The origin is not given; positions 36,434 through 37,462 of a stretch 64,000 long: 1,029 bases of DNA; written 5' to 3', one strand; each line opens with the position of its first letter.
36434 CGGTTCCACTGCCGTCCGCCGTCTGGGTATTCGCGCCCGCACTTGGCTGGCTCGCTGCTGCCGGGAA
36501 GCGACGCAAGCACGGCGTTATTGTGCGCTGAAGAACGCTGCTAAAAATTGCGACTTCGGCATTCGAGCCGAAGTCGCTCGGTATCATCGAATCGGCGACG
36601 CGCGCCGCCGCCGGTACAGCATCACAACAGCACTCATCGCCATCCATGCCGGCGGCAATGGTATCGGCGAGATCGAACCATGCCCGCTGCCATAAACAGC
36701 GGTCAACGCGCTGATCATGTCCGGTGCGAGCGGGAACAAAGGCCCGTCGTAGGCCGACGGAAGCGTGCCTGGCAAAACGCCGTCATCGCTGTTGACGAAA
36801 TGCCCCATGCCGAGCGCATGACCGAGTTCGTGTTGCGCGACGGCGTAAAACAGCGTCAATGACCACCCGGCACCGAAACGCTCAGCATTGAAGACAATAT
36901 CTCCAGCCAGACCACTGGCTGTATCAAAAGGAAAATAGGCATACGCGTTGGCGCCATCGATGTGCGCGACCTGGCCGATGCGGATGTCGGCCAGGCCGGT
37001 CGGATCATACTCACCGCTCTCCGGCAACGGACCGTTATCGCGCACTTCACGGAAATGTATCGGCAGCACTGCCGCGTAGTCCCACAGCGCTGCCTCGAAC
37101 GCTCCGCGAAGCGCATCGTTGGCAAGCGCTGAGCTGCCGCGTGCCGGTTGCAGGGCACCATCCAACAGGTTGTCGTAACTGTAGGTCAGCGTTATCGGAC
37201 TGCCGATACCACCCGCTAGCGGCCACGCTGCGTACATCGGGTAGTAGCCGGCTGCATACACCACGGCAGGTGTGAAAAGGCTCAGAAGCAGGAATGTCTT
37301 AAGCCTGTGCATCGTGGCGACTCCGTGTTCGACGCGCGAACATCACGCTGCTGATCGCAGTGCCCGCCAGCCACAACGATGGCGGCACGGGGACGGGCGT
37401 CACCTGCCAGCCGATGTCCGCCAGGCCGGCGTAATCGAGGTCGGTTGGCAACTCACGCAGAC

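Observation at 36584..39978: Fur-box operon of four translationally coupled surface-tagged exoproteins, two of them zinc metalloproteases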

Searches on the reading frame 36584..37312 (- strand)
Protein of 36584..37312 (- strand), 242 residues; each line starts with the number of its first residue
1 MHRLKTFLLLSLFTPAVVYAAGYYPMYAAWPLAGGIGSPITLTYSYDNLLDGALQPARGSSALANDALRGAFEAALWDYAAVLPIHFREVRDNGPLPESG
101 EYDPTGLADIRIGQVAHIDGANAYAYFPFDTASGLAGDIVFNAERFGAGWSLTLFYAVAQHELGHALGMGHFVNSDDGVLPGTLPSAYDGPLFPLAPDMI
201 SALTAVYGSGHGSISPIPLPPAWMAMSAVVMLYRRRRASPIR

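Call 4: search_protein_families(library=pfam, proteins=[window:36584-37312:-], max_evalue=0.1)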
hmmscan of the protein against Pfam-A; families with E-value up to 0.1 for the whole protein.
window:36584-37312:- (242 aa): 3 families
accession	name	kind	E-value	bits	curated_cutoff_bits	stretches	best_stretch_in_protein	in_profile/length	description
PF00413.30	Peptidase_M10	-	5.4e-07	30.1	24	1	62-177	17-130/159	Matrixin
PF10462.15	Peptidase_M66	-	0.032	13.6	20.6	1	160-176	197-213/306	Peptidase M66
PF13582.12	Reprolysin_3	-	0.048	14.6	22.4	1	137-171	84-122/123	Metallo-peptidase family M12B Reprolysin-like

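Call 5: search_protein_families(library=ncbifam, proteins=[window:36584-37312:-], max_evalue=1)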
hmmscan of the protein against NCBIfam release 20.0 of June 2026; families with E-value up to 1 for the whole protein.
window:36584-37312:- (242 aa): 3 families
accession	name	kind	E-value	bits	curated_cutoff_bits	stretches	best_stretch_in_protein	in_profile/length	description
NF038122.1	metallo_LGF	subfamily_domain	0.00026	21.1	80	1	124-178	104-166/274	NF038122 family metalloprotease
NF051884.1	ProteaseSapA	equivalog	0.0052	15.5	1200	1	67-175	73-181/644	protease SapA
NF035945.1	Zn_serralysin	subfamily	0.0071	15.6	500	1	33-174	46-180/462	serralysin family metalloprotease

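Call 11: search_solved_structures(query=window:36584-37312:-, max_evalue=0.1, show_alignments=2)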
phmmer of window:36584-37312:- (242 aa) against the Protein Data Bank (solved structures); distinct sequences matched with E-value up to 0.1: 96 (the best 60 are shown).
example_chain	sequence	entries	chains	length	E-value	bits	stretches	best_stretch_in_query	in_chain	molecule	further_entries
2ddy_A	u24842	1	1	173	9.2e-07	32.1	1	106-210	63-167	Matrilysin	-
2y6d_A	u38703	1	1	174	9.3e-07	32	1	106-210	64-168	MATRILYSIN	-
1mmp_A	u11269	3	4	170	1.1e-06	31.8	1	106-209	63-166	GELATINASE A | MATRILYSIN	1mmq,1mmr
9csx_A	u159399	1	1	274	1.3e-06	31.6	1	63-221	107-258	Stromelysin-2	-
1bzs_A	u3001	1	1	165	1.9e-06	31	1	113-208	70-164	NEUTROPHIL COLLAGENASE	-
1cgl_A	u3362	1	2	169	2.2e-06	30.8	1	118-216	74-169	FIBROBLAST COLLAGENASE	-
7wxx_A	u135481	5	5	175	2.3e-06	30.8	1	106-210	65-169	Matrilysin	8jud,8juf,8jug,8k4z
1a85_A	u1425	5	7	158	2.9e-06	30.4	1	113-208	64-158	MMP-8 | Matrix Metalloproteinase 8 | Neutrophil collagenase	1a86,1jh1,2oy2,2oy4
3tt4_A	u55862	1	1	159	2.9e-06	30.4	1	113-208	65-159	Neutrophil collagenase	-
5ue2_A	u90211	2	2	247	3.1e-06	30.4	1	106-210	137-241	Matrilysin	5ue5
2mzh_A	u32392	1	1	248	3.1e-06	30.3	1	106-210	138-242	Matrilysin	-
1i73_A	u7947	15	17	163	3.1e-06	30.3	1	113-208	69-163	NEUTROPHIL COLLAGENASE | MATRIX METALLO PROTEINASE-8 (MET80 FORM) | Matrix Metalloproteinase 8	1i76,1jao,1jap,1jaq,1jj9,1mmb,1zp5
2mze_A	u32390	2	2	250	3.1e-06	30.3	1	106-210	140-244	Matrilysin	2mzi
1jan_A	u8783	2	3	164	3.2e-06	30.3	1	113-208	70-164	MATRIX METALLO PROTEINASE-8 (PHE79 FORM) | NEUTROPHIL COLLAGENASE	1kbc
1mnc_A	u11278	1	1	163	3.5e-06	30.2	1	113-208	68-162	NEUTROPHIL COLLAGENASE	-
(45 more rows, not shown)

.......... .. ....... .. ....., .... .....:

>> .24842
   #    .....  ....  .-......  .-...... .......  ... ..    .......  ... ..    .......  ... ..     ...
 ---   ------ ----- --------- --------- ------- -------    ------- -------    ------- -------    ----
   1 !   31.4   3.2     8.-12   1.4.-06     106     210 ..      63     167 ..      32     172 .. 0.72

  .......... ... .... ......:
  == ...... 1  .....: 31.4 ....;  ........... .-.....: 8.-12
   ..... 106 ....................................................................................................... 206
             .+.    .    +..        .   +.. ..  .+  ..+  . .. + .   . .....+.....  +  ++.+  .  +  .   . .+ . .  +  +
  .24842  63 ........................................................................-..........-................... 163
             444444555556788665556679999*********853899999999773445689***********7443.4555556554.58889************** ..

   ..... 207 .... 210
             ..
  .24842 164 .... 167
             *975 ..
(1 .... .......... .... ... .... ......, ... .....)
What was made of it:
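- On Metzincin clan (g4): Aligned to MMP-7, the Met position is Val/Leu (call 11).
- Closest known: Matrixins and bacterial MMP-like enzymes. Same: g4 has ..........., passes Pfam PF00413, and aligns through the catalytic domain to the terminal YG (calls 4, 11).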

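Call 71: find_homologous_proteins(query=window:36584-37312:-, max_evalue=0.001)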
Query window:36584-37312:- (242 aa): 133 proteins with E <= 0.001 among 1761 candidates; the best 120 are listed.
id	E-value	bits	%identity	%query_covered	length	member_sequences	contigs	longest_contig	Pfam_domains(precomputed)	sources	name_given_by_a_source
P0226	1.8e-157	541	100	100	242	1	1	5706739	PF00413.31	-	-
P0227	1.3e-84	302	60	98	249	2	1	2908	PF00413.31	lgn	-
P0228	1.2e-83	299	64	91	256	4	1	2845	-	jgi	jgi:hypothetical protein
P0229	6.4e-81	290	62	93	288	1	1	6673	-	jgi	jgi:hypothetical protein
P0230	9.0e-81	289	64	90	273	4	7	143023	PF00413.31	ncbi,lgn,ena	-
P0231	3.8e-80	287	57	99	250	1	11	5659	PF00413.31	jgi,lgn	-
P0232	4.6e-80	287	67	87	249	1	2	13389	PF00413.31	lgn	-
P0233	5.4e-80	287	65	90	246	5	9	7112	-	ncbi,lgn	-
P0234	8.5e-79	283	59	89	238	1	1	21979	PF00413.31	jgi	jgi:hypothetical protein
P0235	1.5e-78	282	63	91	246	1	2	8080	-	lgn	-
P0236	1.6e-78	282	61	82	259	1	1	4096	PF00413.31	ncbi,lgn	-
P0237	2.8e-78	281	64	83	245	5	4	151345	PF00413.31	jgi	jgi:hypothetical protein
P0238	3.7e-78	281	60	92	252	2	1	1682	PF00413.31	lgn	-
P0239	4.1e-78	281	58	97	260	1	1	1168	PF00413.31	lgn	-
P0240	4.4e-78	281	61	91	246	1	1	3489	PF00413.31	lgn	-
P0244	1.1e-77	279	62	90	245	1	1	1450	PF00413.31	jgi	jgi:hypothetical protein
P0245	1.5e-77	279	65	83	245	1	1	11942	PF00413.31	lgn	-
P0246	1.5e-77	279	63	89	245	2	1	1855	PF00413.31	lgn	-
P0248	1.7e-77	279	61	90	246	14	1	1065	PF00413.31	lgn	-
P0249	1.9e-77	278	66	83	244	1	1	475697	PF00413.31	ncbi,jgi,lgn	jgi:hypothetical protein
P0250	2.7e-77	278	57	96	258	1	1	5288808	PF00413.31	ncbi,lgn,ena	-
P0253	1.4e-76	276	58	89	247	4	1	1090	PF00413.31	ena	-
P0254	2.0e-76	275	64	86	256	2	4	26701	PF00413.31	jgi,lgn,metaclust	metaclust:\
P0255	2.2e-76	275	59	97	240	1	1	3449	PF00413.31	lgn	-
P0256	2.6e-76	275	55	96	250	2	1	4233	PF00413.31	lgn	-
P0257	3.1e-76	274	60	84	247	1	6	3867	PF00413.31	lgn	-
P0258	3.1e-76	274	60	89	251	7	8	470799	PF00413.31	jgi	jgi:hypothetical protein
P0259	3.8e-76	274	60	90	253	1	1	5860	PF00413.31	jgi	-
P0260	5.1e-76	274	63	84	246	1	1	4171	PF00413.31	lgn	-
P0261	5.9e-76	274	55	98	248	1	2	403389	PF00413.31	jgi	jgi:matrixin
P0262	6.0e-76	274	59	92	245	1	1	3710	PF00413.31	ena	-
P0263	8.5e-76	273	61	91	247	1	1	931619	PF00413.31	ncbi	ncbi:MAG: matrixin family metalloprotease [Polyangiaceae bacterium]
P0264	1.3e-75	272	61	93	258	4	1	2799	PF00413.31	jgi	-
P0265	1.5e-75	272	59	92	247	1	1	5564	PF00413.31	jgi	jgi:hypothetical protein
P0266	1.8e-75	272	57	98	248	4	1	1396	PF00413.31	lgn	-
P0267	2.1e-75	272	58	97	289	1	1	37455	PF00413.31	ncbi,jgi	jgi:hypothetical protein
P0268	2.6e-75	271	58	93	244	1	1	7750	PF00413.31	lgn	-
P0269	2.6e-75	271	63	83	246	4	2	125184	PF00413.31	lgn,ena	-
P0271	2.8e-75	271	62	95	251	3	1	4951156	PF00413.31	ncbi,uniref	ncbi:matrixin family metalloprotease [Methylomonas sp. 2BW1-5-20]|uniref:matrixin family metalloprot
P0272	3.0e-75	271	57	98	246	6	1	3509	PF00413.31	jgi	-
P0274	3.6e-75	271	61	90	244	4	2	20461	PF00413.31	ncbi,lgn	-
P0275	3.9e-75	271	56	98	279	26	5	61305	PF00413.31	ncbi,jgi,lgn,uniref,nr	ncbi:PEP-CTERM sorting domain-containing protein [Methylophilus sp. UBA6697]|uniref:PEP-CTERM sortin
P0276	5.4e-75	270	59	87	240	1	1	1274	PF00413.31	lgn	-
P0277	6.6e-75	270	62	90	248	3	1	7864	PF00413.31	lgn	-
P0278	8.6e-75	270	61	83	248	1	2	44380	PF00413.31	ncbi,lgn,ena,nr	ncbi:MAG: matrixin family metalloprotease [Methylophilus sp.]|nr:matrixin family metalloprotease [Me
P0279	9.6e-75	270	61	84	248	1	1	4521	PF00413.31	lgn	-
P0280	1.4e-74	269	55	92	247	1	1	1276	PF00413.31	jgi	jgi:hypothetical protein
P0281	1.9e-74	269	57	92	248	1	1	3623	PF00413.31,PF07589.17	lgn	-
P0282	2.0e-74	269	63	84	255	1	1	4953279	PF00413.31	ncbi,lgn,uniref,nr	ncbi:matrixin family metalloprotease [Methylomonas koyamae]|uniref:matrixin family metalloprotease n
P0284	5.5e-74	267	62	83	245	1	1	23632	PF00413.31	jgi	-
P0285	5.7e-74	267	59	93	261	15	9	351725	PF00413.31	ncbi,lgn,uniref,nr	ncbi:PEP-CTERM sorting domain-containing protein [Methyloversatilis sp. XJ19-13]|uniref:PEP-CTERM so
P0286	5.9e-74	267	59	94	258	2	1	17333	PF00413.31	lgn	-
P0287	6.3e-74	267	57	94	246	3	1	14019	PF00413.31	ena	-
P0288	6.7e-74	267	61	87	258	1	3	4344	PF00413.31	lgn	-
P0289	7.1e-74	267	61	84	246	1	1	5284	PF00413.31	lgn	-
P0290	7.2e-74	267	55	91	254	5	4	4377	PF00413.31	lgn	-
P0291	1.3e-73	266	59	92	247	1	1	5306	PF00413.31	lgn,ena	-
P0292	1.5e-73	266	62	87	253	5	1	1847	PF00413.31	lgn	-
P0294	1.9e-73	265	57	94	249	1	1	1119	PF00413.31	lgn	-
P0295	2.2e-73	265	54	94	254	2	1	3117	PF00413.31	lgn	-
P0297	2.8e-73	265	54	98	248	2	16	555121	PF00413.31,PF07589.17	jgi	jgi:hypothetical protein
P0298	3.1e-73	265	55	98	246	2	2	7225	PF00413.31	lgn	-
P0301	5.2e-73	264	60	91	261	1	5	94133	PF00413.31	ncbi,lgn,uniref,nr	ncbi:PEP-CTERM sorting domain-containing protein [Methyloversatilis sp.]|uniref:PEP-CTERM sorting do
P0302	5.4e-73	264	60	90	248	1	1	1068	PF00413.31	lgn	-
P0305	1.4e-72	262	53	90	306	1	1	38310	PF00413.31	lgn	-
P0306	1.7e-72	262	59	93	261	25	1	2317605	PF00413.31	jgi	jgi:hypothetical protein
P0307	1.8e-72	262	54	98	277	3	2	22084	PF00413.31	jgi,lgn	-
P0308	2.1e-72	262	63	83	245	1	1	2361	PF00413.31,PF07589.17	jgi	jgi:hypothetical protein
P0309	3.6e-72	261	55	98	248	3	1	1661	PF00413.31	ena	-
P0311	6.0e-72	260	58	90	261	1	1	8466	PF00413.31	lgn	-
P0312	1.0e-71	260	57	92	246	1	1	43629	PF00413.31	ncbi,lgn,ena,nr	ncbi:MAG TPA: PEP-CTERM sorting domain-containing protein [Methylophilus sp.]|nr:PEP-CTERM sorting d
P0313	1.1e-71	260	61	89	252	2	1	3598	PF00413.31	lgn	-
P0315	2.1e-71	259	54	98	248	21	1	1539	PF00413.31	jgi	-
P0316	2.5e-71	258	59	88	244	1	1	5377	PF00413.31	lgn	-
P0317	3.0e-71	258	61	84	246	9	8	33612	PF00413.31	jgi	jgi:hypothetical protein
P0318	6.7e-71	257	54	95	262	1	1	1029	PF00413.31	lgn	-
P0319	9.9e-71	256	59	88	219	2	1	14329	PF00413.31,PF07589.17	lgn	-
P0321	1.2e-70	256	56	95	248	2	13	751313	PF00413.31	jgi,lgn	-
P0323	1.5e-70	256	64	79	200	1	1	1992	PF00413.31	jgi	jgi:hypothetical protein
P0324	1.8e-70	256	54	90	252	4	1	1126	PF00413.31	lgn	-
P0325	2.4e-70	255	53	89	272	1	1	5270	PF00413.31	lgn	-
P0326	4.6e-70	254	51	92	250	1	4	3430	PF00413.31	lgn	-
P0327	1.8e-69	252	57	90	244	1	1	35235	PF00413.31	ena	-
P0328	2.1e-69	252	54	89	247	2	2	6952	PF00413.31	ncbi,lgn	ncbi:MAG: matrixin family metalloprotease [Gammaproteobacteria bacterium]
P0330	1.3e-68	249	57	91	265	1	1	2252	PF00413.31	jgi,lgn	jgi:hypothetical protein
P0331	3.7e-68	248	56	92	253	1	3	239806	PF00413.31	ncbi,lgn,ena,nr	ncbi:MAG TPA: matrixin family metalloprotease [Gammaproteobacteria bacterium]|nr:matrixin family met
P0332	4.7e-68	248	61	81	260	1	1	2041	PF00413.31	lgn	-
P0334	1.4e-67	246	56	91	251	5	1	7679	PF00413.31,PF07589.17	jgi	jgi:hypothetical protein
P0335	7.1e-67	244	55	90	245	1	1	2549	PF00413.31,PF07589.17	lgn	-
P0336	1.0e-66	243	60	81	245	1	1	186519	PF00413.31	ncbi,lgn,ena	-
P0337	4.1e-66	241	54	88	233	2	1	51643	PF00413.31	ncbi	-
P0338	1.5e-64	236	57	83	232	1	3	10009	PF00413.31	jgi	jgi:hypothetical protein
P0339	1.5e-63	233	53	90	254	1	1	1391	PF00413.31,PF07589.17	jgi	jgi:hypothetical protein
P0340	2.2e-63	232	53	98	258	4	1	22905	PF00413.31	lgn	-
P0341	6.4e-63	231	55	88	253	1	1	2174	PF00413.31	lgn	-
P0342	3.5e-62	228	53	98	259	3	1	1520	PF00413.31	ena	-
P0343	1.5e-61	226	63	69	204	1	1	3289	PF00413.31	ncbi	ncbi:MAG: matrixin family metalloprotease [Pseudomonadota bacterium]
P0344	7.6e-61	224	57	82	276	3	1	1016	PF00413.31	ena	-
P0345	3.2e-60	222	55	90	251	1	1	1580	PF00413.31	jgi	jgi:hypothetical protein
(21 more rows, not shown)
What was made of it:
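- On Matrixin / Peptidase_M10 (g4): Most homologues carry PF00413 (call 71).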
